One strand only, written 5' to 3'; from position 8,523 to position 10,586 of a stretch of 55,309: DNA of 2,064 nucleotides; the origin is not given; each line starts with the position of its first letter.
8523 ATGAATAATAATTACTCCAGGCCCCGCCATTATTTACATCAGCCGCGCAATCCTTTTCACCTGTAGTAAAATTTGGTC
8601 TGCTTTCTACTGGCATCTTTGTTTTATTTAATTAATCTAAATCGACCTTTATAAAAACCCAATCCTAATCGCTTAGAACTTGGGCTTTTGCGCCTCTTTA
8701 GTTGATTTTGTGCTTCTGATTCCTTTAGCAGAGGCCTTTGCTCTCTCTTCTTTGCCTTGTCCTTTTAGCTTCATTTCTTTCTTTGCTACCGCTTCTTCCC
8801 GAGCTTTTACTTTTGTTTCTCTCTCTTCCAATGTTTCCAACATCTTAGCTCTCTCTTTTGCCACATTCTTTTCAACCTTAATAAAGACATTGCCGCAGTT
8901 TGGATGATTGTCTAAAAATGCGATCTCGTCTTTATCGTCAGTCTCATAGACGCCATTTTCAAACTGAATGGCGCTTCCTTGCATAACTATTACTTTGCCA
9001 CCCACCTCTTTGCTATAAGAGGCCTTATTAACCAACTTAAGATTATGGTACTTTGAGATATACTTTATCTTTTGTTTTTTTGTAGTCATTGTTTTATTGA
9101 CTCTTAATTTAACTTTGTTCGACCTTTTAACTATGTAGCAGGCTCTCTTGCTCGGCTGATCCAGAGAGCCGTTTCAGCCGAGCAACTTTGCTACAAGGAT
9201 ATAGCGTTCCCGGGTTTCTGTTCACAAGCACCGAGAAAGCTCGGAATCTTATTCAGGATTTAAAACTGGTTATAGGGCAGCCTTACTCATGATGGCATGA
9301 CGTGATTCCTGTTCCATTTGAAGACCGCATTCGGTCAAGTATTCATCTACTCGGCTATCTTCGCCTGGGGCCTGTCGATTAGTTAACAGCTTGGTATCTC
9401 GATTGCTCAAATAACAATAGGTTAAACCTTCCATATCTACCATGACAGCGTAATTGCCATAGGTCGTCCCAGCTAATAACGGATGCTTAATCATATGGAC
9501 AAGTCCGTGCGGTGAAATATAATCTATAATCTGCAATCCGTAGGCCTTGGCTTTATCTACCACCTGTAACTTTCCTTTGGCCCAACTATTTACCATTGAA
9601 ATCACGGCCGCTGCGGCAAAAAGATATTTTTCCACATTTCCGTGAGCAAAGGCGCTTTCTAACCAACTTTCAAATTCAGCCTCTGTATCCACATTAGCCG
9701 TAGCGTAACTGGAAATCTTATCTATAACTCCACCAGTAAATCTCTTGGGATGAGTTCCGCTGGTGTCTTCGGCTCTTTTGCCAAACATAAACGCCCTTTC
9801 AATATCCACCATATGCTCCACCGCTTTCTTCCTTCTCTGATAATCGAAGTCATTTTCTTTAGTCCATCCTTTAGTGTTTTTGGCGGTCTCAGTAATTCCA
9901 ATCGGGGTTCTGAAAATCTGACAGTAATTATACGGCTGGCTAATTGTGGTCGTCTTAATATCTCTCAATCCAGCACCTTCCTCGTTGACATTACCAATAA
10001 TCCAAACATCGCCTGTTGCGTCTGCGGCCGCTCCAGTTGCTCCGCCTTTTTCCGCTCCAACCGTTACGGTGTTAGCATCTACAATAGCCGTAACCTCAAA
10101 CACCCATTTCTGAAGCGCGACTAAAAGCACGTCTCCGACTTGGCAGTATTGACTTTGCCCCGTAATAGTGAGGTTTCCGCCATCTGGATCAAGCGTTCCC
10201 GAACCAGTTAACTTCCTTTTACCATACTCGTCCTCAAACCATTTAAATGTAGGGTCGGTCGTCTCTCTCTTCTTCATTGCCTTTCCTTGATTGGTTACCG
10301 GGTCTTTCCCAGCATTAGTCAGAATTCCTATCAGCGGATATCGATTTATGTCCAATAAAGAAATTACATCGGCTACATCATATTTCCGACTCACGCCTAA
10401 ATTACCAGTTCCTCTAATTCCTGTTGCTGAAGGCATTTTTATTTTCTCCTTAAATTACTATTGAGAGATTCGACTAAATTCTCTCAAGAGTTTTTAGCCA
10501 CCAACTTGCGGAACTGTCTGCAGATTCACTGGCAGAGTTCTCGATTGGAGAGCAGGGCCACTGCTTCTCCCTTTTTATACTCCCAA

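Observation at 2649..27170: Strand-specific 9-mer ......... placed 18-34 nt upstream of phage gene starts, often fused to the preceding TAA stop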

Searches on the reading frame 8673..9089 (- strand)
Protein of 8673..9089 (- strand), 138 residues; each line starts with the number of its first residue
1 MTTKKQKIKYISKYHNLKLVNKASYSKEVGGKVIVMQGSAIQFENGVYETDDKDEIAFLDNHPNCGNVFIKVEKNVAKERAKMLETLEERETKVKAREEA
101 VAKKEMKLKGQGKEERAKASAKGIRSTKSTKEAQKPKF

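Call 49: find_encoding_contigs(protein=window:8673-9089:-, flank=10000, max_places=10)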
Protein window:8673-9089:- (138 aa): 4 contigs read that carry it; 3 places shown.
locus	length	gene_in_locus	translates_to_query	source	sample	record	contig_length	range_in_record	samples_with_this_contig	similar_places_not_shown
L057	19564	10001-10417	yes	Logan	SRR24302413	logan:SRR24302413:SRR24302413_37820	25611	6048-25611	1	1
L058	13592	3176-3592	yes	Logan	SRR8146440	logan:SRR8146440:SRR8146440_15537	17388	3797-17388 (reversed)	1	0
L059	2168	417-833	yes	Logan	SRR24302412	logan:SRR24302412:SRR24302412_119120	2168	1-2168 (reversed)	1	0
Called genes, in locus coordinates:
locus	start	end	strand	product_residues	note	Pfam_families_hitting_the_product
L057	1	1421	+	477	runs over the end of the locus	PF05876:GpA_ATPase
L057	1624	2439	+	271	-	-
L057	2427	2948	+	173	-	-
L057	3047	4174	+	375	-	PF02618:YceG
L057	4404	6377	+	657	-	-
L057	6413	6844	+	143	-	-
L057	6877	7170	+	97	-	-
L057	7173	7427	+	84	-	-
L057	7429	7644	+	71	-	-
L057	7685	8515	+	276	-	-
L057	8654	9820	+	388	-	PF17236:SU10_MCP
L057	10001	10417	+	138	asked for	-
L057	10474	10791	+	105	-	-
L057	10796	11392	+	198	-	-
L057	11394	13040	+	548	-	PF01510:Amidase_2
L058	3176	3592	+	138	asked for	-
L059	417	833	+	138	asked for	-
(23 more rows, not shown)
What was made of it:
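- Closest known: phiEco32 middle/late promoters, read by the phage sigma factor gp36. Same: The present phage shares SU10/phiEco32-type capsid and adaptor domains (call 49).
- Structural kinship: the phage has SU10/phiEco32-type capsid and adaptor domains (call 49).
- Tried and rejected: The contigs are ordinary metagenome assemblies (call 49).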

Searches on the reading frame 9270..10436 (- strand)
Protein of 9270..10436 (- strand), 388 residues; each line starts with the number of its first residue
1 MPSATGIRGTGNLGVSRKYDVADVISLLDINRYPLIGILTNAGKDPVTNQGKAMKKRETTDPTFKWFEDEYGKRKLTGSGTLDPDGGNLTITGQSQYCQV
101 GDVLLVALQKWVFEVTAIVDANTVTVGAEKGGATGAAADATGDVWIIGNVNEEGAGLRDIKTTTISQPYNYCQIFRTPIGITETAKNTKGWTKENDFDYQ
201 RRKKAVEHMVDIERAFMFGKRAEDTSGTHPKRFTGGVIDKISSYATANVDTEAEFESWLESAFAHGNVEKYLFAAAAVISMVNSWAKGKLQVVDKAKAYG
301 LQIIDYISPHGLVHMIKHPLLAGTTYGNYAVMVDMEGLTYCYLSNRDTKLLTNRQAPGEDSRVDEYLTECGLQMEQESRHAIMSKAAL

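Call 10: find_related_loci(query=window:9270-10436:-, collection=viral_contigs, flank=10000)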
Query window:9270-10436:- (388 aa) in viral_contigs; peptide patterns used: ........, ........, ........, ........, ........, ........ (x = any residue, [..] = any of these).
28 stretches matched a pattern; 25 encode a relative of the query (tblastn E <= 1e-3); 25 distinct loci.
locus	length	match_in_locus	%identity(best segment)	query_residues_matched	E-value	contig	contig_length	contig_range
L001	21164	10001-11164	95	1-388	0e+0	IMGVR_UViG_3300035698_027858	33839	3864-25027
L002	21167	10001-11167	78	1-388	0e+0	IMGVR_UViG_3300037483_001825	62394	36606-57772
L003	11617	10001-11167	77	1-388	0e+0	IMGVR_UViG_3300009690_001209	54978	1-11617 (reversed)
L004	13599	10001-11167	77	1-388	0e+0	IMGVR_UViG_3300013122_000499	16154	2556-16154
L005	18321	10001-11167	77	1-388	0e+0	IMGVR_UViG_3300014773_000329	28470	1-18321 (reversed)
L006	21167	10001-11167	76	1-388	0e+0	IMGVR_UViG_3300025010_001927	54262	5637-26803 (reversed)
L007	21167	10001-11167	76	1-388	0e+0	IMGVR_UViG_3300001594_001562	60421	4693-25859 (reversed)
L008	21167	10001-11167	76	1-388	0e+0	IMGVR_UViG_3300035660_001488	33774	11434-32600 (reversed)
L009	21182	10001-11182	77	1-388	0e+0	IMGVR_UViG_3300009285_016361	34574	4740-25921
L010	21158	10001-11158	76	3-388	0e+0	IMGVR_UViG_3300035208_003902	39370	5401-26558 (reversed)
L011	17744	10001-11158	76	3-388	0e+0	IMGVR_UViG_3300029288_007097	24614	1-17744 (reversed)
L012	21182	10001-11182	71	1-388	0e+0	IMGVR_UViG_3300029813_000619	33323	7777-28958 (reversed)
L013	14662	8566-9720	69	3-388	7e-178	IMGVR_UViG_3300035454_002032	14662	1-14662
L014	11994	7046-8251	63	1-388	6e-168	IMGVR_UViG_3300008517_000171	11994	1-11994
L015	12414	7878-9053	60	1-386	5e-147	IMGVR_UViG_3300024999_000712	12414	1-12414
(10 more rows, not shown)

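Call 19: find_related_loci(query=window:9270-10436:-, collection=genome_contigs, flank=10000)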
Query window:9270-10436:- (388 aa) in genome_contigs; peptide patterns used: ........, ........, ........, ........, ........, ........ (x = any residue, [..] = any of these).
65 stretches matched a pattern; 19 encode a relative of the query (tblastn E <= 1e-3); 19 distinct loci.
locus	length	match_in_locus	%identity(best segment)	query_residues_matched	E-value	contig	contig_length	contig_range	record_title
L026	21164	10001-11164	78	1-388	0e+0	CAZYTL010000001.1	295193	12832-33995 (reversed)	MAG TPA_asm: uncultured Gammaproteobacteria bacterium isolate SRP323688_co1_138 genome assembly, contig: NODE_51_length_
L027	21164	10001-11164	78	1-388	0e+0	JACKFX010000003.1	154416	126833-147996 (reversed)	MAG: Pseudomonadales bacterium isolate HK-STAS-PATE-16 HK-STAS-PATE-16_3, whole genome shotgun sequence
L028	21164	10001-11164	78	1-388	0e+0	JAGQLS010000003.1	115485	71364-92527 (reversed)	MAG: Candidatus Woesebacteria bacterium isolate HKST-UBA22 NODE_3_length_115485_cov_5.806088, whole genome shotgun seque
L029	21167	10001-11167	79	1-388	0e+0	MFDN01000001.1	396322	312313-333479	MAG: Candidatus Daviesbacteria bacterium RIFCSPLOWO2_01_FULL_39_23 rifcsplowo2_01_scaffold_1, whole genome shotgun seque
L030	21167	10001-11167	78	1-388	0e+0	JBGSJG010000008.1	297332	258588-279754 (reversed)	MAG: Patescibacteria group bacterium isolate JTS-AC151 k141_2430206, whole genome shotgun sequence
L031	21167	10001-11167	77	1-388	0e+0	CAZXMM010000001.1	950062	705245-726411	MAG TPA_asm: uncultured Gammaproteobacteria bacterium isolate SRP173033_co1_283 genome assembly, contig: NODE_1_length_9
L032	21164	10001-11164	81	1-388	0e+0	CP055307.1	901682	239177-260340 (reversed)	MAG: Candidatus Woesebacteria bacterium isolate Ch104b chromosome, complete genome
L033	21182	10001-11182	78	1-388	0e+0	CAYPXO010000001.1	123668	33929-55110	MAG TPA_asm: uncultured Pseudomonadales bacterium isolate SRP323688_co1_104 genome assembly, contig: NODE_286_length_123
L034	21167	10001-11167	77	1-388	0e+0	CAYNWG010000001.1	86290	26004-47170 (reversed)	MAG TPA_asm: uncultured Pseudomonadales bacterium isolate SRP286056_co1_440 genome assembly, contig: NODE_211_length_862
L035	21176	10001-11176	74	3-388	0e+0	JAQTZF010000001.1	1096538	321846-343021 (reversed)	MAG: Candidatus Daviesbacteria bacterium isolate STC_54 NODE_2_length_1096538_cov_10.617223_Sandtown_C, whole genome sho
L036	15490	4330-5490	71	3-387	0e+0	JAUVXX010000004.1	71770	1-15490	MAG: bacterium isolate CSMAG_1227 CSMAG_1227_k141_502251_length_71770_cov_10.9969, whole genome shotgun sequence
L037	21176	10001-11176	60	1-386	2e-147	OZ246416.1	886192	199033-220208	MAG: uncultured Gammaproteobacteria bacterium isolate binchicken_co266_193 genome assembly, chromosome: 1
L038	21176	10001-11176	60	1-386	2e-147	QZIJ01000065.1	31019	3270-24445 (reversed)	MAG: Anaerolineaceae bacterium isolate SURF_68 contig-100_2192_length_31019_read_count_157636, whole genome shotgun sequ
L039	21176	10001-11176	60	1-386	2e-147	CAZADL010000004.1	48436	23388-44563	MAG TPA_asm: uncultured Candidatus Saccharibacteria bacterium isolate SRP271791_co2_38 genome assembly, contig: NODE_79_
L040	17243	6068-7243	60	1-386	1e-146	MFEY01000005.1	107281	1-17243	MAG: Candidatus Doudnabacteria bacterium RIFCSPHIGHO2_12_FULL_48_16 rifcsphigho2_12_scaffold_409, whole genome shotgun s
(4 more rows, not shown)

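Call 68: find_related_loci(query=L033:4-1377:+, collection=viral_contigs, flank=10000)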
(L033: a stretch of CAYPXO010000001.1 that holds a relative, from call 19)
Query L033:4-1377:+ (458 aa) in viral_contigs; peptide patterns used: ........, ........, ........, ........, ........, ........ (x = any residue, [..] = any of these).
30 stretches matched a pattern; 24 encode a relative of the query (tblastn E <= 1e-3); 24 distinct loci.
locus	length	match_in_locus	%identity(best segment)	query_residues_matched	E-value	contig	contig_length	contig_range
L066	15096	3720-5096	78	1-458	0e+0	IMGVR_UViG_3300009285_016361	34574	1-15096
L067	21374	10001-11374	74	1-458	0e+0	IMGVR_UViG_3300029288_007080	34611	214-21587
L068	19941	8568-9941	74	1-458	0e+0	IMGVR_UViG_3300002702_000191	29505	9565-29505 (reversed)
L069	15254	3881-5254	73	1-458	0e+0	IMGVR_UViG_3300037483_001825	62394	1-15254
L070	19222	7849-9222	75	1-458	0e+0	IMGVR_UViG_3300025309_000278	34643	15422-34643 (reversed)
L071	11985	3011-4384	75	1-458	0e+0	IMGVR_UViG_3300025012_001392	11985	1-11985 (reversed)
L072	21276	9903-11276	72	1-458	0e+0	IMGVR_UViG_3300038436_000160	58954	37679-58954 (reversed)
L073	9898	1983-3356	75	1-458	0e+0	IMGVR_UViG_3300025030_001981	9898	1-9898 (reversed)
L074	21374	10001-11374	72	1-458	0e+0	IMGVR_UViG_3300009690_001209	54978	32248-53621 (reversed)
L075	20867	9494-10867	72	1-458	0e+0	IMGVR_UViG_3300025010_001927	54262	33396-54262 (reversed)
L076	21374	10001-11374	73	1-458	0e+0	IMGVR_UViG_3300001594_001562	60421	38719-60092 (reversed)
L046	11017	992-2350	69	1-458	0e+0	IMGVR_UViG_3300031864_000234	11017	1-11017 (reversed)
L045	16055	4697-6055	69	1-458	0e+0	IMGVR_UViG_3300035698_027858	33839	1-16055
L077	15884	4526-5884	66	1-457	0e+0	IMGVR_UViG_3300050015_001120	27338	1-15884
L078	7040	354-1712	66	1-457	0e+0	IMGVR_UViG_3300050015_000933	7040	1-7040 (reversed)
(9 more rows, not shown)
